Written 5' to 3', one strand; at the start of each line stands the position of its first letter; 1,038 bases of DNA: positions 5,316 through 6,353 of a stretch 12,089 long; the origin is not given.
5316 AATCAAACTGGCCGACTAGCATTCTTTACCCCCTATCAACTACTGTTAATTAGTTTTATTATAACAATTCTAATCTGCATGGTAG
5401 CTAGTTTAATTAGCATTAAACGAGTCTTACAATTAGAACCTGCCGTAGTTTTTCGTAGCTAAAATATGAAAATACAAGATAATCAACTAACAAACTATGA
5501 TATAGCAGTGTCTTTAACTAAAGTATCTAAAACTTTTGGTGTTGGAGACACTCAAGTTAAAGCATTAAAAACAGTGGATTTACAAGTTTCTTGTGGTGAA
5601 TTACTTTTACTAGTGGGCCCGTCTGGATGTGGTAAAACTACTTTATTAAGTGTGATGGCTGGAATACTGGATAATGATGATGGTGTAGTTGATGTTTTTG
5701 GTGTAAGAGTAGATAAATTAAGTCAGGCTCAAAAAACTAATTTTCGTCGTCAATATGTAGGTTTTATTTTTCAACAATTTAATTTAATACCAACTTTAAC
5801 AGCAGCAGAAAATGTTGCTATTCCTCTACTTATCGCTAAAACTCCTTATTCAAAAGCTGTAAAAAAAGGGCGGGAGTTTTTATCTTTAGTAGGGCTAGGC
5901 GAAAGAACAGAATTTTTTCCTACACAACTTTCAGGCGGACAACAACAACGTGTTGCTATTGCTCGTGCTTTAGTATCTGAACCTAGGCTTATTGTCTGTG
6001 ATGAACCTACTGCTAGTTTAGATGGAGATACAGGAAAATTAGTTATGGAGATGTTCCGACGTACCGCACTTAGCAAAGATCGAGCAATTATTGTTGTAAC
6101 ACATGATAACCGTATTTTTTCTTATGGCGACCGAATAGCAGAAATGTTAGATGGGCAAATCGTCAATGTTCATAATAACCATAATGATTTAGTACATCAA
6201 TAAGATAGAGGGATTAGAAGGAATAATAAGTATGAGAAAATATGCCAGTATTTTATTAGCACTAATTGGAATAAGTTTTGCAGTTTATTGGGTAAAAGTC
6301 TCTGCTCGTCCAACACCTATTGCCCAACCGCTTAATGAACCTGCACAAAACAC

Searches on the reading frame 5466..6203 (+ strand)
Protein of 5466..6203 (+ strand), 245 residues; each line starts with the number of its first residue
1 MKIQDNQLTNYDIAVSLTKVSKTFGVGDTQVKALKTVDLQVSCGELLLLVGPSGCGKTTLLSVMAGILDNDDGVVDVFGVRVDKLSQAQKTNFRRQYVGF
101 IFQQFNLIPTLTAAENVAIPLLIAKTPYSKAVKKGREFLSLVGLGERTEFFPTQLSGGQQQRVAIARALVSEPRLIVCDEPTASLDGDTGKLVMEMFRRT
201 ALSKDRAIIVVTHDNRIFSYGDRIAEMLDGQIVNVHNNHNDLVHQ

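Call 3: search_protein_families(library=pfam, proteins=[window:5466-6203:+], max_evalue=0.01)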
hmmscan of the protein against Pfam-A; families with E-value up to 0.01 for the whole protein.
window:5466-6203:+ (245 aa): 16 families
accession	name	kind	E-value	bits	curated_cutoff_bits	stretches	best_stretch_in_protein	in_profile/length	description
PF00005.33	ABC_tran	-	7.2e-33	114.5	25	1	34-183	1-137/137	ABC transporter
PF13304.12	AAA_21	-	8.6e-08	33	27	1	132-217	220-302/304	AAA domain, putative AbiEii toxin, Type IV TA system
PF02463.25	SMC_N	-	2.4e-07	30.8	40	1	45-227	25-211/220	RecF/RecN/SMC N terminal domain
PF03215.21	Rad17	-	1.3e-05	25.7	23.8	1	32-69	33-70/186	Rad17 P-loop domain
PF13191.12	AAA_16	-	0.00022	22.2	32.6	1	42-95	20-64/167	AAA ATPase domain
PF13401.12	AAA_22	-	0.0005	20.8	27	1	46-97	7-54/130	AAA domain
PF00004.35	AAA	-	0.00085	20.2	21.2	1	47-84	1-33/131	ATPase family associated with various cellular activities (AAA)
PF03266.21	NTPase_1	-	0.00085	19.6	23.9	0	48-88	3-41/168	NTPase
PF13481.12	AAA_25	-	0.0013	18.8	27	0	44-65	33-54/195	AAA domain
PF07728.20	AAA_5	-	0.0037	17.7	22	1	47-70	2-25/139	AAA domain (dynein-related subfamily)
PF01078.27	Mg_chelatase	-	0.0039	17.1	20.3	1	30-69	8-47/207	Magnesium chelatase, subunit ChlI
PF01637.24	ATPase_2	-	0.0048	17.2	33.2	1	45-95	21-72/225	ATPase domain predominantly from Archaea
PF13604.12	AAA_30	-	0.0063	16.7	27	0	43-77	17-51/191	AAA domain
PF13555.12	AAA_29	-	0.0067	16.6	27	0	40-68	18-46/61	P-loop containing region of AAA domain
PF13671.12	AAA_33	-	0.0068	17.2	27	0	46-66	1-21/143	AAA domain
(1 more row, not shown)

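Call 4: search_protein_families(library=ncbifam, proteins=[window:5466-6203:+], max_evalue=0.01)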
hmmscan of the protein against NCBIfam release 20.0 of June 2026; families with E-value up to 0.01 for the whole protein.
window:5466-6203:+ (245 aa): 199 families (the best 25 are shown)
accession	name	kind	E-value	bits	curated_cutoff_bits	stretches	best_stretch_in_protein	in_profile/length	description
TIGR02982.1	heterocyst_DevA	subfamily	1.7e-68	230.5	295.8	1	15-232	2-219/220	ABC exporter ATP-binding subunit, DevA family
TIGR02211.1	LolD_lipo_ex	equivalog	8.5e-58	195.5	307.75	1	18-233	5-220/221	lipoprotein-releasing ABC transporter ATP-binding protein LolD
NF007826.0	PRK10535.1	equivalog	2.4e-56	191.3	966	1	16-240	6-229/648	macrolide ABC transporter ATP-binding protein/permease MacB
NF038007.1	ABC_ATP_DarD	equivalog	1.2e-55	188.4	375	1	16-232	3-218/218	darobactin export ABC transporter ATP-binding protein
TIGR02673.1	FtsE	equivalog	9.2e-55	185.6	264.85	1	15-219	2-201/214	cell division ATP-binding protein FtsE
NF007879.0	PRK10584.1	equivalog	7.8e-54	182.8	336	1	15-233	7-225/228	putative ABC transporter ATP-binding protein YbbA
TIGR03608.1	L_ocin_972_ABC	subfamily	5.6e-52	176.2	254.85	1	30-226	10-205/206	putative bacteriocin export ABC transporter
NF008639.0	PRK11629.1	equivalog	1e-51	175.6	360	1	16-233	8-225/234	lipoprotein-releasing ABC transporter ATP-binding protein LolD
TIGR02314.1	ABC_MetN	equivalog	4.2e-49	167.4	499.7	1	15-234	2-221/343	methionine ABC transporter ATP-binding protein MetN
TIGR03265.1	PhnT2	equivalog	9.1e-49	166.5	457.7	1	15-235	5-216/353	putative 2-aminoethylphosphonate ABC transporter ATP-binding protein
NF040933.2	ABC_arch_GlcV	equivalog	4.6e-48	163.9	450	1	14-238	2-226/357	glucose ABC transporter ATP-binding protein GlcV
TIGR02315.1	ABC_phnC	equivalog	2.8e-47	161.2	266.1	1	17-234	4-226/243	phosphonate ABC transporter ATP-binding protein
NF008428.0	PRK11264.1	equivalog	2.4e-46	158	406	1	17-235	6-225/250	L-cystine ABC transporter ATP-binding protein TcyN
NF006987.0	PRK09452.1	equivalog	2.3e-45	154.9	482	1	6-234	9-228/378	spermidine/putrescine ABC transporter ATP-binding protein PotA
NF007027.0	PRK09493.1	equivalog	4.1e-45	154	379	1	15-217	2-198/240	glutamine ABC transporter ATP-binding protein GlnQ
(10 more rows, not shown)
